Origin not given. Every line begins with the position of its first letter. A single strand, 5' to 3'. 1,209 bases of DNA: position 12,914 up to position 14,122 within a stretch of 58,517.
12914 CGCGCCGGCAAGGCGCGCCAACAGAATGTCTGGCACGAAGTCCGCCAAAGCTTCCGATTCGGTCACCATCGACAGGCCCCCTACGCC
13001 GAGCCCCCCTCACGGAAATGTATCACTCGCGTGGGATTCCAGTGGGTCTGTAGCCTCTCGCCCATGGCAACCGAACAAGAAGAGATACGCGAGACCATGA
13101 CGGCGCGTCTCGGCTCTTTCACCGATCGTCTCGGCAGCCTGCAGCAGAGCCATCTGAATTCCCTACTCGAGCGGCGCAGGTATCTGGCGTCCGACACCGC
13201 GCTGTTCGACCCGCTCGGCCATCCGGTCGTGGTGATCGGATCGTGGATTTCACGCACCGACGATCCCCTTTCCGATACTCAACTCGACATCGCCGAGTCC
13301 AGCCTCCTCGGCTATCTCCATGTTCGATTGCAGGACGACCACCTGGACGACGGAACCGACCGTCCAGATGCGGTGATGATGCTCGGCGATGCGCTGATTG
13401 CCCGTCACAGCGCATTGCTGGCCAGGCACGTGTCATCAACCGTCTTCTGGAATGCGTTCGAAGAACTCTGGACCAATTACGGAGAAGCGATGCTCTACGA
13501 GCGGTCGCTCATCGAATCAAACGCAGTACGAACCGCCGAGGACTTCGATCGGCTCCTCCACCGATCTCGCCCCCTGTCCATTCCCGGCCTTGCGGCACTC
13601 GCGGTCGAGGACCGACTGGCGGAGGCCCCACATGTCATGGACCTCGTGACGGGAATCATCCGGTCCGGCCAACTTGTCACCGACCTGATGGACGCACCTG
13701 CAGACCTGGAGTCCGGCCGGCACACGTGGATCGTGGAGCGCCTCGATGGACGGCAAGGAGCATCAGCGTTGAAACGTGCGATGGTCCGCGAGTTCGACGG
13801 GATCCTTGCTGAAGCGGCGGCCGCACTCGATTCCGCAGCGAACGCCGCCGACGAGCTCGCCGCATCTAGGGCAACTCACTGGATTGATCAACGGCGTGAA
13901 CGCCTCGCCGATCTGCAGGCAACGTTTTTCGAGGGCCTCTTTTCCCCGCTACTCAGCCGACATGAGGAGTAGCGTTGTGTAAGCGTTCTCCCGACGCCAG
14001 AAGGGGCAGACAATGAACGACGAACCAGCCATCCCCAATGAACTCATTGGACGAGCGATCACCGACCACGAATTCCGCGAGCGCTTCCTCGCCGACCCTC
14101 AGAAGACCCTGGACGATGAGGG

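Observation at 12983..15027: Compact three-gene module: phytoene/squalene-synthase-like enzyme + NHLP-like small protein + tocopherol/sterol-type methyltransferase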

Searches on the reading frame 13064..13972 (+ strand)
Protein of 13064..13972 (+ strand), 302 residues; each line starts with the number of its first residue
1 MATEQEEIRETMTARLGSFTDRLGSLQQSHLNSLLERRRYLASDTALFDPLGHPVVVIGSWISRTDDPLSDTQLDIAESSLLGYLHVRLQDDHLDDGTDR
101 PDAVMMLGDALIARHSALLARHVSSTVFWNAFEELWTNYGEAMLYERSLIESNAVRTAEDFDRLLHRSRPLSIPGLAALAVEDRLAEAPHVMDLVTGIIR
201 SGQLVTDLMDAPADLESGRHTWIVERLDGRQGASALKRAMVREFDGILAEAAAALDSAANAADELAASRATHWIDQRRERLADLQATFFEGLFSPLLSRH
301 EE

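Call 3: search_protein_families(library=pfam, proteins=[window:13064-13972:+], max_evalue=1)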
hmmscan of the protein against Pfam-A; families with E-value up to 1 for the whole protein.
window:13064-13972:+ (302 aa): 1 family
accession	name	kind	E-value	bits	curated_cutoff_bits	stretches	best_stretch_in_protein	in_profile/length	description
PF10234.14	Cluap1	-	0.21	11.4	25.8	1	178-286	112-221/268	Clusterin-associated protein-1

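Call 4: search_protein_families(library=ncbifam, proteins=[window:13064-13972:+], max_evalue=1)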
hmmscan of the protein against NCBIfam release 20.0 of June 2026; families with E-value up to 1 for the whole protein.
window:13064-13972:+ (302 aa): 1 family
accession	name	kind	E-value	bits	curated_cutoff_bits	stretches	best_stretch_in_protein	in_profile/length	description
NF052680.1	KinAssocLprKapB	equivalog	0.096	12.8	140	1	236-290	72-126/126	kinase-associated lipoprotein KapB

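Call 5: find_homologous_proteins(query=window:13064-13972:+, max_evalue=0.001)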
Query window:13064-13972:+ (302 aa): 3 proteins with E <= 0.001 among 8000 candidates.
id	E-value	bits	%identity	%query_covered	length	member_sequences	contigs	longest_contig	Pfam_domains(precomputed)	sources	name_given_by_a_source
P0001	1.1e-190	650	100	100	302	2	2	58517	-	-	-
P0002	1.5e-129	450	70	100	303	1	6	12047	-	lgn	-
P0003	3.0e-96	340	59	96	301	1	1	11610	-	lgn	-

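Call 6: search_solved_structures(query=window:13064-13972:+, max_evalue=10, show_alignments=2)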
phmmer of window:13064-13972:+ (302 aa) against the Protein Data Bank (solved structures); distinct sequences matched with E-value up to 10: 2.
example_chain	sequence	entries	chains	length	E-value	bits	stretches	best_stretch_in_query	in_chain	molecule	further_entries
9dua_A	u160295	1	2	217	0.44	13.2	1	185-276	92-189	ADP-ribose pyrophosphatase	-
9b1z_A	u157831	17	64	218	0.45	13.2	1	185-276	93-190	ADP-ribose pyrophosphatase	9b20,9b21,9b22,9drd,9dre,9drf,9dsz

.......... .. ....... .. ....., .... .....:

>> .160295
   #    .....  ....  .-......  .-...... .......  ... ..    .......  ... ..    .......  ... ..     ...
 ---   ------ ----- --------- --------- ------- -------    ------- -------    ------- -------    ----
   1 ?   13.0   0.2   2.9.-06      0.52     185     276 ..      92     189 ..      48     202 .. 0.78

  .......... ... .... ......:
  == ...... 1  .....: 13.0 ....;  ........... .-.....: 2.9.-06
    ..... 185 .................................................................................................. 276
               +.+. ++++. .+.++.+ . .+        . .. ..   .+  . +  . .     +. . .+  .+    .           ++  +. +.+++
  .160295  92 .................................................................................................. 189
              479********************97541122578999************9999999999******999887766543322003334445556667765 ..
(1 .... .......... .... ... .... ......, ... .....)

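Call 8: find_encoding_contigs(protein=P0002, flank=10000, max_places=6)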
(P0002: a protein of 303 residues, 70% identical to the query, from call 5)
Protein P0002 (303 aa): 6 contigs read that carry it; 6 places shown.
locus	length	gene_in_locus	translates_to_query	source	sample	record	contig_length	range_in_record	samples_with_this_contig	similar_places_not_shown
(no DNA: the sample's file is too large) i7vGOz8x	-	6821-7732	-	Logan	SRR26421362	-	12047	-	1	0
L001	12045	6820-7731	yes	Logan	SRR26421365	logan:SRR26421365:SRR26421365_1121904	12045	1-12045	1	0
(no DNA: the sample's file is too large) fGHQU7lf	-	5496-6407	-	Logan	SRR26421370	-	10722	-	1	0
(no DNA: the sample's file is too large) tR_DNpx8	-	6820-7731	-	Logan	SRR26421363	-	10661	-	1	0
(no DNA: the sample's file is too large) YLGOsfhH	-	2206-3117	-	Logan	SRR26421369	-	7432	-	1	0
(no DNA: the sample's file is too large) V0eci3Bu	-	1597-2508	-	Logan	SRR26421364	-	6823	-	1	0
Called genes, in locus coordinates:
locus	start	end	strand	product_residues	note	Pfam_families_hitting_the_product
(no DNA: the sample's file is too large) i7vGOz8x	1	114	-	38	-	?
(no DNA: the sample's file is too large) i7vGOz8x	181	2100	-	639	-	PF07676:PD40 (faint), PF26550:Tricorn_2nd (faint), PF26549:Tricorn_N (weak), PF05448:AXE1 (faint), PF02129:Peptidase_S15 (faint), PF20434:BD-FAE (weak), PF00326:Peptidase_S9, PF01738:DLH (weak), +2 more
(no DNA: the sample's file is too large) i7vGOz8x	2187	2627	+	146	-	PF04608:PgpA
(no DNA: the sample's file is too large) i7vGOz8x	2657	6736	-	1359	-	PF00211:Guanylate_cyc (faint), PF13191:AAA_16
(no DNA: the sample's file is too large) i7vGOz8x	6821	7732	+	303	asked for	-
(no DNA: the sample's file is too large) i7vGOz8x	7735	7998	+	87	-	PF14407:Frankia_peptide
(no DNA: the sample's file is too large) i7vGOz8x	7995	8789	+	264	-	PF13489:Methyltransf_23, PF01209:Ubie_methyltran (weak), PF02353:CMAS, PF13847:Methyltransf_31, PF08241:Methyltransf_11, PF08242:Methyltransf_12, PF13649:Methyltransf_25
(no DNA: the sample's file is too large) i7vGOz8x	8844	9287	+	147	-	PF00582:Usp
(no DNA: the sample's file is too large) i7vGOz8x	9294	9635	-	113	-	-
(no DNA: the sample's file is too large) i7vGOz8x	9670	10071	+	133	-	PF06170:DUF983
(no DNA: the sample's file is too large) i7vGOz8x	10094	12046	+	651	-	?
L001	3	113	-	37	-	?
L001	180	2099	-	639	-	PF07676:PD40 (faint), PF26550:Tricorn_2nd (faint), PF26549:Tricorn_N (weak), PF05448:AXE1 (faint), PF02129:Peptidase_S15 (faint), PF20434:BD-FAE (weak), PF00326:Peptidase_S9, PF01738:DLH (weak), +2 more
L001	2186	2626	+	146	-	PF04608:PgpA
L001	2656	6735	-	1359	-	PF00211:Guanylate_cyc (faint), PF13191:AAA_16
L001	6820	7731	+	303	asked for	-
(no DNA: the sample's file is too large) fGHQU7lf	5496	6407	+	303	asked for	-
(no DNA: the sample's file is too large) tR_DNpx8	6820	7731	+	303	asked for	-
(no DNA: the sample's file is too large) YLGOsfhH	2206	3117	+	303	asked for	-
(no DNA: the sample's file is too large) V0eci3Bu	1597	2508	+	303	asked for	-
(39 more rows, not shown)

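Call 9: find_encoding_contigs(protein=P0003, flank=10000, max_places=6)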
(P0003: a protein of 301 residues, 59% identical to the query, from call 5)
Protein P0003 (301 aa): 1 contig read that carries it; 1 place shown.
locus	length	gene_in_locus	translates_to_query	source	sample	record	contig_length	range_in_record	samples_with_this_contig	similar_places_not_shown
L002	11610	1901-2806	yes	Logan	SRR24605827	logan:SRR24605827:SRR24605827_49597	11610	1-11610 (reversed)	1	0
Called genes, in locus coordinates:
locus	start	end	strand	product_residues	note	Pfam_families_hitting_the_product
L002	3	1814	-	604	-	?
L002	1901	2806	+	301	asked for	-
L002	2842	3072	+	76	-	PF14407:Frankia_peptide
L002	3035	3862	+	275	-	PF05175:MTS (weak), PF13489:Methyltransf_23, PF01209:Ubie_methyltran, PF02353:CMAS, PF13847:Methyltransf_31, PF08241:Methyltransf_11, PF08242:Methyltransf_12, PF13649:Methyltransf_25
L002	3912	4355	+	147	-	PF00582:Usp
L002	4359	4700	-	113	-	-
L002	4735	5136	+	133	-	PF06170:DUF983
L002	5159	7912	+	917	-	PF00311:PEPcase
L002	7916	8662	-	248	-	-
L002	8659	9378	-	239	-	PF16264:SatD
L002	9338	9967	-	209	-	PF00702:Hydrolase, PF13419:HAD_2, PF13242:Hydrolase_like (faint)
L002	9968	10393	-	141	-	PF10604:Polyketide_cyc2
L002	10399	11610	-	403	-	?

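Call 21: predict_structure(alignment_id=A1)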
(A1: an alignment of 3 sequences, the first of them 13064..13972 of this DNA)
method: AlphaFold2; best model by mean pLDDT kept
length: 302 residues; sequences in the alignment: 3
mean_pLDDT: 47.1   pTM: 0.42
mean pLDDT of the five models: 47.1, 45.2, 41.3, 41.0, 38.8
residues with pLDDT >= 90: 0; 70-90: 9; 50-70: 105; < 50: 188
segments of 3 or more residues with pLDDT < 50: 1-9, 11-118, 155-175, 200-229, 291-293, 295-297, 299-302
pLDDT, mean of each block of 10 residues (from residue 1): 44 42 37 30 30 28 32 41 45 41 47 48 55 53 52 49 44 49 54 51 45 44 42 52 59 67 65 62 58 47 33
secondary structure, 60 per line:
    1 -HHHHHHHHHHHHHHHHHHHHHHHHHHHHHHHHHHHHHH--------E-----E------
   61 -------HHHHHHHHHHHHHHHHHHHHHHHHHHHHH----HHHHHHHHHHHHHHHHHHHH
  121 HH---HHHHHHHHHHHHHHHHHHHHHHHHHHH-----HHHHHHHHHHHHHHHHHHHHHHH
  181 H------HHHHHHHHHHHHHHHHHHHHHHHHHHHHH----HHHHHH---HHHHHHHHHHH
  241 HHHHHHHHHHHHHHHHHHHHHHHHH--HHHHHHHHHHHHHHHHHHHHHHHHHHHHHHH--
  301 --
elements in order: H2-39 H68-96 H101-122 H126-152 H158-181 H188-216 H221-226 H230-265 H268-298

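Call 22: search_protein_representatives(alignment_id=A1)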
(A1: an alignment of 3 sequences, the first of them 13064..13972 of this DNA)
Query: 3 sequences, 303 profile positions. Proteins with E-value up to 0.001 (for the whole library): 305; up to 1e-10: 119; up to 1e-30: 66. The best 150 are listed.
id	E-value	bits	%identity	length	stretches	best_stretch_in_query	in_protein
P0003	2.1e-165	565.6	-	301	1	1-303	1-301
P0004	8.2e-64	232.0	-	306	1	8-293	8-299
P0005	6.3e-63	229.1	-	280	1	25-294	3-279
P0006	2.5e-62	227.1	-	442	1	5-295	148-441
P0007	1.6e-60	221.2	-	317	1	14-300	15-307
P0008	1.8e-59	217.7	-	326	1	9-297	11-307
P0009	4.9e-59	216.3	-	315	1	9-291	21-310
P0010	1.1e-58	215.1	-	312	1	11-295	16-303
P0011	1.3e-58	214.8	-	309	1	6-300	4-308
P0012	5.9e-58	212.7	-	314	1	4-297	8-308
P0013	2.1e-56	207.7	-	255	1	62-299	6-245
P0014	6.9e-55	202.6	-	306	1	9-293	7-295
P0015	1.9e-54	201.2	-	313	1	6-286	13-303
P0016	8.0e-54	199.1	-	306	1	11-292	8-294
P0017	3.8e-53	196.9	-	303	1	2-282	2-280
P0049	1.1e-38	149.4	-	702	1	7-287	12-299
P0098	1.5e-17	80.1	-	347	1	76-275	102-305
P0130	2.5e-09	53.1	-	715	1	76-250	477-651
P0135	1.0e-08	51.0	-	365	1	69-287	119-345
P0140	2.5e-08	49.8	-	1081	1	61-276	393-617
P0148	7.4e-08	48.2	-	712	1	72-230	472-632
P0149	7.6e-08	48.2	-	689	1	41-229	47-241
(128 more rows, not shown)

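Call 24: search_solved_structures(query=A2, max_evalue=10, show_alignments=3)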
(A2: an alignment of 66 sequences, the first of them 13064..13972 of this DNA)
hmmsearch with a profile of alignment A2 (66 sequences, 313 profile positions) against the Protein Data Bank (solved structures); distinct sequences matched with E-value up to 10: 3.
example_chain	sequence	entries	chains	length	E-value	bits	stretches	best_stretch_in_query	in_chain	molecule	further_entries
4lob_A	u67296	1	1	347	0.00031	23.4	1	97-225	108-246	Polyprenyl synthetase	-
28yl_D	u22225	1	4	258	0.72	12.3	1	220-270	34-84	3-oxoacyl-[acyl-carrier-protein] reductase FabG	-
3vjd_A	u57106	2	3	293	1.9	11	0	195-237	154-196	Dehydrosqualene synthase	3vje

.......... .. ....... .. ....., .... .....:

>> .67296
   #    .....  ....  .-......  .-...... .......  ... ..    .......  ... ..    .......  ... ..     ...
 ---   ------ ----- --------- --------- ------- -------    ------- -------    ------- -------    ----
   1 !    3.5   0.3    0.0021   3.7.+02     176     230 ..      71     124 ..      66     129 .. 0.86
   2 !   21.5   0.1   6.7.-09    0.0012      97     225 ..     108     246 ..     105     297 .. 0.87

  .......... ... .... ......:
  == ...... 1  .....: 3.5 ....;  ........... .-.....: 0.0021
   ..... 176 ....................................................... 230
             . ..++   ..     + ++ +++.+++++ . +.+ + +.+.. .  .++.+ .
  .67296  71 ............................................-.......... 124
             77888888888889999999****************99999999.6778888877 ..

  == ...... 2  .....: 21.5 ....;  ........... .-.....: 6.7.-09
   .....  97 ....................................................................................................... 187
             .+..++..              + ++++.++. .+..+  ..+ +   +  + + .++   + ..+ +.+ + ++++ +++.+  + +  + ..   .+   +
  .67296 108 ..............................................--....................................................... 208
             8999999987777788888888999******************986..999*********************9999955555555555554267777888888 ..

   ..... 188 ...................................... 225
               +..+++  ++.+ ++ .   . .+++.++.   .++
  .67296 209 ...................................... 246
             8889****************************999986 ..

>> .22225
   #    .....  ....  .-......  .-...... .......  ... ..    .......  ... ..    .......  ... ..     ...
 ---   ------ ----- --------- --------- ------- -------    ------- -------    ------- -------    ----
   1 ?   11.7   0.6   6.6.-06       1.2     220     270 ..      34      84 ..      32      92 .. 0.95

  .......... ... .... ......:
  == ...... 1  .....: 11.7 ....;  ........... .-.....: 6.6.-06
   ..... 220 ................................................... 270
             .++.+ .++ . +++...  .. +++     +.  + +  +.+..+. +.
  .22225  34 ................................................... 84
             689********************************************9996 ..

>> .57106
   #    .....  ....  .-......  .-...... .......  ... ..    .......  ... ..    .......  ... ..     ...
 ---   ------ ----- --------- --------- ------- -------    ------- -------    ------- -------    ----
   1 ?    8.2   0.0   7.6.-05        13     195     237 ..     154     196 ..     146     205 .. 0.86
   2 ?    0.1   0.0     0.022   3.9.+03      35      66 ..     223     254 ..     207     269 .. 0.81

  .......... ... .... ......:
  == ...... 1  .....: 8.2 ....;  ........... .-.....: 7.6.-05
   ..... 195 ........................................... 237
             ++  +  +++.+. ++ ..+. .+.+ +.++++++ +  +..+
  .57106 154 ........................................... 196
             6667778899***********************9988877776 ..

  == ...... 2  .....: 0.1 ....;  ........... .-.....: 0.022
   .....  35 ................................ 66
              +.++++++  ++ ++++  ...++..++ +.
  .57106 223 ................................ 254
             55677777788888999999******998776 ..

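Call 25: search_protein_families(library=pfam, alignment_id=A2, max_evalue=0.1)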
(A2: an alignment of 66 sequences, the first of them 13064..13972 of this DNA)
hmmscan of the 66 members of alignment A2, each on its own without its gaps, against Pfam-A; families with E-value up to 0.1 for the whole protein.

A. member 1, window:13064-13972:+ (302 aa): 0 families

B. families by the number of members that match (of 66 scanned): 13 families
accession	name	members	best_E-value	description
PF19086.5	Terpene_syn_C_2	3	0.016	Terpene synthase family 2, C-terminal metal binding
PF12867.12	DinB_2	1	0.0016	DinB superfamily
PF14718.12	SLT_L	1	0.011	Soluble lytic murein transglycosylase L domain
PF21315.3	FAN1_HTH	1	0.016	FAN1, HTH domain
PF15878.10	Frey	1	0.017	Protein Frey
PF00494.24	SQS_PSY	1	0.022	Squalene/phytoene synthase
PF21943.1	TetR_C_46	1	0.026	Tetracyclin repressor-like, C-terminal domain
PF02273.21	Acyl_transf_2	1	0.028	Acyl transferase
PF13356.12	Arm-DNA-bind_3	1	0.039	Arm DNA-binding domain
PF09508.16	Lact_bio_phlase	1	0.043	Lacto-N-biose phosphorylase N-terminal TIM barrel domain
PF13542.12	HTH_Tnp_ISL3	1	0.06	Helix-turn-helix domain of transposase family ISL3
PF13480.13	Acetyltransf_6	1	0.067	Acetyltransferase (GNAT) domain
PF00348.22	polyprenyl_synt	1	0.075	Polyprenyl synthetase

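Call 26: find_homologous_proteins(query=A2, max_evalue=0.00001)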
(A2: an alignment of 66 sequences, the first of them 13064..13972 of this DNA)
Query A2 (66 sequences) (302 aa, profile of the alignment): 4 proteins with E <= 0.00001 among 8000 candidates.
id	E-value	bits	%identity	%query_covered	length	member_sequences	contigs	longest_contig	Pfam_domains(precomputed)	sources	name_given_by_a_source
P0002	4.0e-98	347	70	100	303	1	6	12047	-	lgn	-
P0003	2.5e-96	341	59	96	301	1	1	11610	-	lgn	-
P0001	9.0e-96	339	100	100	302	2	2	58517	-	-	-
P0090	2.5e-80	288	27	79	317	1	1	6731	-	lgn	-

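Call 29: find_related_loci(query=A3, collection=genome_contigs, flank=8000)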
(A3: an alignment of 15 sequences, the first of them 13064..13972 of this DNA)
Query A3 (302 aa) in genome_contigs; peptide patterns used: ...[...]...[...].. (x = any residue, [..] = any of these).
56 stretches matched a pattern; 45 encode a relative of the query (tblastn E <= 1e-3); 45 distinct loci.
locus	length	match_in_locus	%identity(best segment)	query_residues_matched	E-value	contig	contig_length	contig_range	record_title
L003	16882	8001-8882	38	10-298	1e-55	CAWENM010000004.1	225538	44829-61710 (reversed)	MAG: uncultured Acidobacteriota bacterium isolate MFD02360.bin.1.245 genome assembly, contig: contig_22529, whole genome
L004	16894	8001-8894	40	1-296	2e-55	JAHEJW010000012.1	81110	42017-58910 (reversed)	MAG: bacterium isolate Ww567 NODE_362_length_81110_cov_15.005927, whole genome shotgun sequence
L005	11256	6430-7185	42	51-298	2e-54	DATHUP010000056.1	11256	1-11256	MAG TPA_asm: Acidimicrobiia bacterium isolate SMAG_U16110 k141_1119588, whole genome shotgun sequence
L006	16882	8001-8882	38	10-298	6e-54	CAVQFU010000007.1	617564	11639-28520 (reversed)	MAG: uncultured Acidobacteriota bacterium isolate MFD06229.bin.2.168 genome assembly, contig: contig_4817, whole genome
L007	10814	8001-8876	38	10-296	2e-53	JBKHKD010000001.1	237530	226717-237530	MAG: Actinomycetota bacterium isolate D5M12_6 NODE_6_length_237530_cov_31.448755, whole genome shotgun sequence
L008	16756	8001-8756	41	51-298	8e-52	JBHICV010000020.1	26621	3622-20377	MAG: Acidimicrobiia bacterium isolate Bea_3_bin.44 NODE_174_length_26621_cov_6.487465, whole genome shotgun sequence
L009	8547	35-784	41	52-294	5e-51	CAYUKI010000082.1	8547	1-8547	MAG TPA_asm: uncultured Acidimicrobiia bacterium isolate binchicken_co292_92 genome assembly, contig: NODE_1673_length_8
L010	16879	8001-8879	36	15-302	5e-48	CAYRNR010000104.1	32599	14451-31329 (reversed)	MAG TPA_asm: uncultured Rickettsiales bacterium isolate SRP167671_co1_47 genome assembly, contig: NODE_1506_length_32599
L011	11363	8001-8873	36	7-293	1e-47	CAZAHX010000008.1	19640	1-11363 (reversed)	MAG TPA_asm: uncultured Acidimicrobiaceae bacterium isolate SRP284430_co1_90 genome assembly, contig: NODE_1610_length_1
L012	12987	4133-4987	36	15-296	3e-47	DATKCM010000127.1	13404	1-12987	MAG TPA_asm: Acidimicrobiia bacterium isolate SMAG_U14446 k141_3505387, whole genome shotgun sequence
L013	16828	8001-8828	37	15-285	6e-47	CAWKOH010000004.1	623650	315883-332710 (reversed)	MAG: uncultured Acidimicrobiaceae bacterium isolate MFD05502.bin.2.78 genome assembly, contig: contig_23774, whole genom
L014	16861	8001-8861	37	2-285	2e-46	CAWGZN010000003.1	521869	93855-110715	MAG: uncultured Acidimicrobiia bacterium isolate MFD02360.bin.2.145 genome assembly, contig: contig_11825, whole genome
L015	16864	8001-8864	34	15-298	9e-45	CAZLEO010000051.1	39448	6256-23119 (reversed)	MAG TPA_asm: uncultured Rickettsiales bacterium isolate SRP077602_co5_403 genome assembly, contig: NODE_4912_length_3944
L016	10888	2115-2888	37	43-293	5e-44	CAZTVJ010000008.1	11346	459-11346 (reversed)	MAG TPA_asm: uncultured Acidimicrobiales bacterium isolate binchicken_co165_421 genome assembly, contig: k141_1226280, w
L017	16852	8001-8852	37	10-288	3e-42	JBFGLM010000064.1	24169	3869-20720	MAG: Acidimicrobiia bacterium isolate Mix_sand03.2021.01.D.83 k141_3544141_length_24169_cov_20.1754, whole genome shotgu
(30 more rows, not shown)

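Call 48: predict_structure(alignment_id=A2)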
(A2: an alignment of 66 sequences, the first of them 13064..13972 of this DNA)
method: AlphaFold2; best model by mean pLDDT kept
length: 302 residues; sequences in the alignment: 66
mean_pLDDT: 96.6   pTM: 0.93
mean pLDDT of the five models: 96.6, 96.1, 96.1, 96.0, 95.7
residues with pLDDT >= 90: 289; 70-90: 11; 50-70: 2; < 50: 0
segments of 3 or more residues with pLDDT < 50: none
pLDDT, mean of each block of 10 residues (from residue 1): 92 97 98 94 91 97 96 98 98 95 98 99 99 98 97 96 98 99 98 98 98 97 98 98 98 98 98 98 97 90 61
secondary structure, 60 per line:
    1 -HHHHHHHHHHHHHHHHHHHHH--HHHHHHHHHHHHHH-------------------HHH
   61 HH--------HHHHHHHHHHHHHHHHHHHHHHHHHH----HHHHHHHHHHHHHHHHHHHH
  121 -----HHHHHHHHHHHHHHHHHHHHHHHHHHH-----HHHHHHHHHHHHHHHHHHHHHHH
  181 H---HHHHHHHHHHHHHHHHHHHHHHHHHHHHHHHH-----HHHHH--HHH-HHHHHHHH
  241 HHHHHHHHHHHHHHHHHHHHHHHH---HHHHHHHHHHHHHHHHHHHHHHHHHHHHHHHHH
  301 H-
elements in order: H2-22 H25-38 H58-62 H71-96 H101-120 H126-152 H158-181 H185-216 H222-226 H233-264 H268-301
